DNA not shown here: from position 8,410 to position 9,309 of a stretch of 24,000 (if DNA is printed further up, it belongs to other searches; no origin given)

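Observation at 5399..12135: Sigma-factor-independent stressosome operon wired to a hybrid kinase/Hpt and a REC-HD-GYP phosphodiesterase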

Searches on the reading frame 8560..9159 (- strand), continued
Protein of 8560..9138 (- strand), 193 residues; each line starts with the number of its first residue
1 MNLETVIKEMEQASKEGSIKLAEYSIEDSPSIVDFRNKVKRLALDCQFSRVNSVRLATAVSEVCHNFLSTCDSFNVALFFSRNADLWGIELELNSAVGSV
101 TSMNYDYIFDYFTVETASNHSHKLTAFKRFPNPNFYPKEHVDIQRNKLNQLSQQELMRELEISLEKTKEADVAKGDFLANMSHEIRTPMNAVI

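Call 59: search_dna_similar(query=window:8650-9138:-, collection=plasmids, mode=protein, max_evalue=0.001, max_rows=20)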
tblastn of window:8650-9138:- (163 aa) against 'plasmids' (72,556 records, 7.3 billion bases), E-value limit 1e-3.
Records with a match: 1; places in all: 1; records where one place covers at least 80% of the query: 1.
Best place of each record, by identity: 60-80% 1.
By first word of the organism name: Vibrio 1.
By predicted mobility (MOB-suite, as given by PLSDB): non-mobilizable 1.
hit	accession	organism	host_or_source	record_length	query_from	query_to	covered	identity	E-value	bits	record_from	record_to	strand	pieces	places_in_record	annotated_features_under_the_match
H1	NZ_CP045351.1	Vibrio aquimaris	pure culture,Non-filtered water from ...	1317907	1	163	100%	69.9%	1e-74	248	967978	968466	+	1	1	none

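Call 60: get_annotated_region(hit=H1, flank=11000)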
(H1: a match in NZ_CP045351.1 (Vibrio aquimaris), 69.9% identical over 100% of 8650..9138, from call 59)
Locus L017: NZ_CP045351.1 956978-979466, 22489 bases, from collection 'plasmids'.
description: Vibrio aquimaris strain THAF100 plasmid pTHAF100_a, complete sequence
organism: Vibrio aquimaris (NCBI taxid 2587862)
taxonomy: Bacteria; Pseudomonadota; Gammaproteobacteria; Vibrionales; Vibrionaceae; Vibrio; Vibrio aquimaris
host: -; source: pure culture,Non-filtered water from the water column of tank 6 of a marine aquarium containing stony-coral ...; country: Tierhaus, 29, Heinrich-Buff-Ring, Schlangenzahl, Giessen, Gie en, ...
typing (MOB-suite, as given by PLSDB): non-mobilizable
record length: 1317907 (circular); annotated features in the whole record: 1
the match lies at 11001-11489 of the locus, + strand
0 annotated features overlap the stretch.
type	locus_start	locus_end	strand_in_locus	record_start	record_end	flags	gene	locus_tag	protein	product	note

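Call 90: search_protein_families(library=pfam, proteins=[P0003, P0020, P0022, P0048, P0053, P0041, P0021, P0047, P0054, P0059], max_evalue=0.00001)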
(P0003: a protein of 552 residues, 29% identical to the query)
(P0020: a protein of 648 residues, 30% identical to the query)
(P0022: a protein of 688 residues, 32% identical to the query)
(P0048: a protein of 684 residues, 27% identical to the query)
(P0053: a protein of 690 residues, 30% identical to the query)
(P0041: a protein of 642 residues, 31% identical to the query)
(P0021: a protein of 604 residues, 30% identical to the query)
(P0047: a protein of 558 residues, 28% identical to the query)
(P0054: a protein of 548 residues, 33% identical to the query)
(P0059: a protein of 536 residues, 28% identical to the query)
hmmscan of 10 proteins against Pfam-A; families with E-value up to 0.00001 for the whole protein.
P0003 (552 aa): 3 families
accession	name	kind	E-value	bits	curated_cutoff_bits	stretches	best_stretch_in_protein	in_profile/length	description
PF02518.31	HATPase_c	-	8e-27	94.3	26.4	1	440-547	3-110/111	Histidine kinase-, DNA gyrase B-, and HSP90-like ATPase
PF00512.31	HisKA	-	5.8e-13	49.1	26.9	1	329-390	3-63/66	His Kinase A (phospho-acceptor) domain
PF14501.12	HATPase_c_5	-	5.7e-06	26.6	22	0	442-533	5-91/102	GHKL domain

P0020 (648 aa): 3 families
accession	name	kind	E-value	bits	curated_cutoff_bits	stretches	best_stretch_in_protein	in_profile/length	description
PF02518.31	HATPase_c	-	2e-26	93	26.4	1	305-412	1-108/111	Histidine kinase-, DNA gyrase B-, and HSP90-like ATPase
PF00512.31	HisKA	-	1.1e-20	73.9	26.9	1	192-258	1-66/66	His Kinase A (phospho-acceptor) domain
PF00072.30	Response_reg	-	8e-15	55.4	30.2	1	442-551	3-110/111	Response regulator receiver domain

P0022 (688 aa): 6 families
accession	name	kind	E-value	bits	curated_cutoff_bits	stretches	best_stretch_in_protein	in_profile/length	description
PF08447.18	PAS_3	-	2.8e-33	114.5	25.6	2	351-438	2-89/89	PAS fold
PF02518.31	HATPase_c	-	2.6e-24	86.3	26.4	1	569-676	4-110/111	Histidine kinase-, DNA gyrase B-, and HSP90-like ATPase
PF13426.13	PAS_9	-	8.2e-17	61.8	27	1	214-315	3-103/103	PAS domain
PF00512.31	HisKA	-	1.1e-15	57.9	26.9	1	461-523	3-65/66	His Kinase A (phospho-acceptor) domain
PF08448.16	PAS_4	-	5.2e-15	56.1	23.1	1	209-317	2-109/110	PAS fold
PF00989.32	PAS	-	5.1e-11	43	22.6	0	204-312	3-112/113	PAS fold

P0048 (684 aa): 3 families
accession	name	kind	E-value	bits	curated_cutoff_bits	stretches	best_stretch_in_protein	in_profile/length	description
PF00072.30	Response_reg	-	5.2e-53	178.4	30.2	2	564-677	1-110/111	Response regulator receiver domain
PF02518.31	HATPase_c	-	1.4e-33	116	26.4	1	284-399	1-110/111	Histidine kinase-, DNA gyrase B-, and HSP90-like ATPase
PF00512.31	HisKA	-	1.6e-21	76.5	26.9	1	173-237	2-66/66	His Kinase A (phospho-acceptor) domain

P0053 (690 aa): 3 families
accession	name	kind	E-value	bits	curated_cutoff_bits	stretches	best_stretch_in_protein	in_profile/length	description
PF00072.30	Response_reg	-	7.1e-47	158.6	30.2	2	566-672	1-105/111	Response regulator receiver domain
PF02518.31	HATPase_c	-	7.6e-27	94.4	26.4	1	296-418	2-109/111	Histidine kinase-, DNA gyrase B-, and HSP90-like ATPase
PF00512.31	HisKA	-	3.3e-18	65.9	26.9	1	182-249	2-66/66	His Kinase A (phospho-acceptor) domain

P0041 (642 aa): 2 families
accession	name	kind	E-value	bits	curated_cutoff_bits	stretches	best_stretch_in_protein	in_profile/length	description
PF00563.25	EAL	-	2.8e-80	269.6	31.3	1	389-623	2-235/236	EAL domain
PF00990.26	GGDEF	-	1.8e-51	174.5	23.8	1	212-369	1-161/161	Diguanylate cyclase, GGDEF domain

P0021 (604 aa): 5 families
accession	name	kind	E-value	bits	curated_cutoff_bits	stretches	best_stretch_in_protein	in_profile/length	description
PF02518.31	HATPase_c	-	4.2e-32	111.3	26.4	1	469-580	2-110/111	Histidine kinase-, DNA gyrase B-, and HSP90-like ATPase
PF00512.31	HisKA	-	2.4e-23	82.4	26.9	1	353-420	2-66/66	His Kinase A (phospho-acceptor) domain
PF00989.32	PAS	-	5e-11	43.1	22.6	1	196-293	2-100/113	PAS fold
PF13426.13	PAS_9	-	5.4e-09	36.7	27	1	205-306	1-103/103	PAS domain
PF08447.18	PAS_3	-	1.6e-08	35.1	25.6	1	220-298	5-85/89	PAS fold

P0047 (558 aa): 3 families
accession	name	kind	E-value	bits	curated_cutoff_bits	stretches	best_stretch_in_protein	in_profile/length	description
PF02518.31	HATPase_c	-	3.1e-32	111.7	26.4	1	290-402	1-107/111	Histidine kinase-, DNA gyrase B-, and HSP90-like ATPase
PF00072.30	Response_reg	-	4.6e-25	88.4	30.2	1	436-546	1-109/111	Response regulator receiver domain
PF00512.31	HisKA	-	3.7e-23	81.8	26.9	1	179-243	2-66/66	His Kinase A (phospho-acceptor) domain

P0054 (548 aa): 5 families
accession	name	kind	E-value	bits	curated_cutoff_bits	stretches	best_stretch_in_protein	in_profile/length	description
PF07228.17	SpoIIE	-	6e-17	62.7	25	1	350-546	5-190/192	Stage II sporulation protein E (SpoIIE)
PF13426.13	PAS_9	-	3.4e-14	53.4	27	1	178-283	1-103/103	PAS domain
PF08448.16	PAS_4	-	1.4e-13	51.4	23.1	1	174-285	1-109/110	PAS fold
PF00989.32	PAS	-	1.9e-13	50.8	22.6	1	172-281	5-113/113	PAS fold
PF13188.13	PAS_8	-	5.2e-08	33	21.8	1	171-222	4-52/65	PAS domain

P0059 (536 aa): 5 families
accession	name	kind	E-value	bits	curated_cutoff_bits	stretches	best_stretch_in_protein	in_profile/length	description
PF02518.31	HATPase_c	-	1.1e-17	64.8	26.4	1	416-534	2-109/111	Histidine kinase-, DNA gyrase B-, and HSP90-like ATPase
PF08447.18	PAS_3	-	2.5e-09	37.7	25.6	1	202-283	2-85/89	PAS fold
PF00512.31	HisKA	-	2.9e-09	37.3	26.9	1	311-371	4-63/66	His Kinase A (phospho-acceptor) domain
PF08448.16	PAS_4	-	3.7e-06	27.6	23.1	0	186-294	2-109/110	PAS fold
PF13426.13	PAS_9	-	8.8e-06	26.4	27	0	192-292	4-103/103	PAS domain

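Call 91: find_encoding_contigs(protein=P0041, flank=7000, max_places=1)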
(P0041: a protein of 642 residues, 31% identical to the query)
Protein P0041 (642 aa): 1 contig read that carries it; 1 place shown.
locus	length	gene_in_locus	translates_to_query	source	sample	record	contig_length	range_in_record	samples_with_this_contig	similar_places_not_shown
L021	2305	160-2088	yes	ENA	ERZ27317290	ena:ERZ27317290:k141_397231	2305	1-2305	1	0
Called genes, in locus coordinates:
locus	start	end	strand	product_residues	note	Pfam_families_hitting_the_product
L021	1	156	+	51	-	?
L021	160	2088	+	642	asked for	PF00990:GGDEF, PF00563:EAL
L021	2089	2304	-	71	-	?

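Call 92: find_encoding_contigs(protein=P0054, flank=7000, max_places=1)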
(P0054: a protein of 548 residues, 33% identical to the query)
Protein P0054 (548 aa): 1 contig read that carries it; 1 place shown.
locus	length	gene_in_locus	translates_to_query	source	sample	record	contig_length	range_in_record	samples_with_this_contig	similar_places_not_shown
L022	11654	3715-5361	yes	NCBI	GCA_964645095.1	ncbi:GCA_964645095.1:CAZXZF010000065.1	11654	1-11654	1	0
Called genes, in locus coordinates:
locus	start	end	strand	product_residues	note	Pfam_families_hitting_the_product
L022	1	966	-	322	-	?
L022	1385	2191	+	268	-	PF00989:PAS, PF13188:PAS_8 (weak), PF08448:PAS_4, PF13426:PAS_9, PF01740:STAS, PF13466:STAS_2 (weak)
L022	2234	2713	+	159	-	PF01740:STAS (faint), PF13466:STAS_2 (weak)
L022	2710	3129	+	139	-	PF13581:HATPase_c_2, PF02518:HATPase_c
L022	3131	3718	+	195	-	PF07228:SpoIIE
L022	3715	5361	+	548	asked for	PF00989:PAS, PF13188:PAS_8, PF08448:PAS_4, PF13426:PAS_9, PF07228:SpoIIE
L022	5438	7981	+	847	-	PF00497:SBP_bac_3, PF12974:Phosphonate-bd (faint), PF00497:SBP_bac_3, PF07228:SpoIIE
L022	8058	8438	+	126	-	PF09345:SiaC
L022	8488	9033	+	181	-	PF19788:DUF6272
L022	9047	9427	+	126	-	PF09345:SiaC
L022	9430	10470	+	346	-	PF00211:Guanylate_cyc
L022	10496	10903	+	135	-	PF01814:Hemerythrin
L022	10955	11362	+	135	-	PF01814:Hemerythrin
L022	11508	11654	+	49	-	?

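Call 94: search_protein_families(library=ncbifam, proteins=[window:8650-9138:-, P0004], max_evalue=1)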
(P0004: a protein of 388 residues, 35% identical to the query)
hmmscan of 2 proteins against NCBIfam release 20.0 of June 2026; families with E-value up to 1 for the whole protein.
window:8650-9138:- (163 aa): 1 family
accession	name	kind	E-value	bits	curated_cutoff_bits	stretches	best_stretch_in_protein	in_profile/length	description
NF041045.1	RsbA_anti_sig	subfamily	0.1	11.8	210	1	26-69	185-228/303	anti-sigma factor RsbA family regulatory protein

P0004 (388 aa): 88 families (the best 25 are shown)
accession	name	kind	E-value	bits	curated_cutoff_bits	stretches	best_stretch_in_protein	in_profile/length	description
TIGR02956.1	TMAO_torS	equivalog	2.7e-68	231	676.5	1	145-383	451-681/967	TMAO reductase system sensor histidine kinase/response regulator TorS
NF041947.1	LuxQ_Vibrio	equivalog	1.8e-65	221.3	1200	1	145-384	459-696/843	quorum-sensing autoinducer 2 sensor kinase/phosphatase LuxQ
NF008318.0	PRK11107.1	equivalog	1.6e-56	192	890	1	144-383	279-517/920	two-component sensor histidine kinase BarA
NF011874.0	PRK15347.1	equivalog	6e-56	190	852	1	133-384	373-614/921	two component system sensor kinase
NF046044.1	PnpS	equivalog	1.7e-55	188.6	400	1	155-383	167-390/390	two-component system histidine kinase PnpS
NF038297.2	hybrid_HK_HrmK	equivalog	2e-54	185.3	725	1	138-384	215-457/607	hybrid histidine kinase/response regulator HrmK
NF047874.1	MASE3_PAS_HK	subfamily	3.2e-52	178.2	560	1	134-386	374-627/655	MASE3 domain-containing sensor histidine kinase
NF008302.0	PRK11091.1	equivalog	2.1e-51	175.1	838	1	143-387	268-508/779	aerobic respiration two-component sensor histidine kinase ArcB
NF033092.0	HK_WalK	equivalog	1.9e-49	168.8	725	1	144-383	359-593/594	cell wall metabolism sensor histidine kinase WalK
NF008543.0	PRK11466.1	equivalog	5e-49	166.9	982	1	129-384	417-662/914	TMAO reductase system sensor histidine kinase/response regulator TorS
TIGR02966.1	phoR_proteo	equivalog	2.9e-47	161.3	334.2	1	152-380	108-331/333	phosphate regulon sensor histidine kinase PhoR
NF041832.1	near_NosP_CTERM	subfamily_domain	5.1e-46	157.4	400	1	155-385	4-226/370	NahK/ErcS family hybrid sensor histidine kinase/response regulator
NF008099.0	PRK10841.1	equivalog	2e-45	154.9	920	1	136-383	447-689/949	two-component system sensor histidine kinase RcsC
NF045901.1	HisKinLetSLeg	equivalog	6.8e-45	153.4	1650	1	125-381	258-515/906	two-component system sensor histidine kinase LetS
NF047465.1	hybrid_HK_LvrA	exception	1.8e-44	152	1200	1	128-383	170-421/819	hybrid histidine kinase/response regulator LvrA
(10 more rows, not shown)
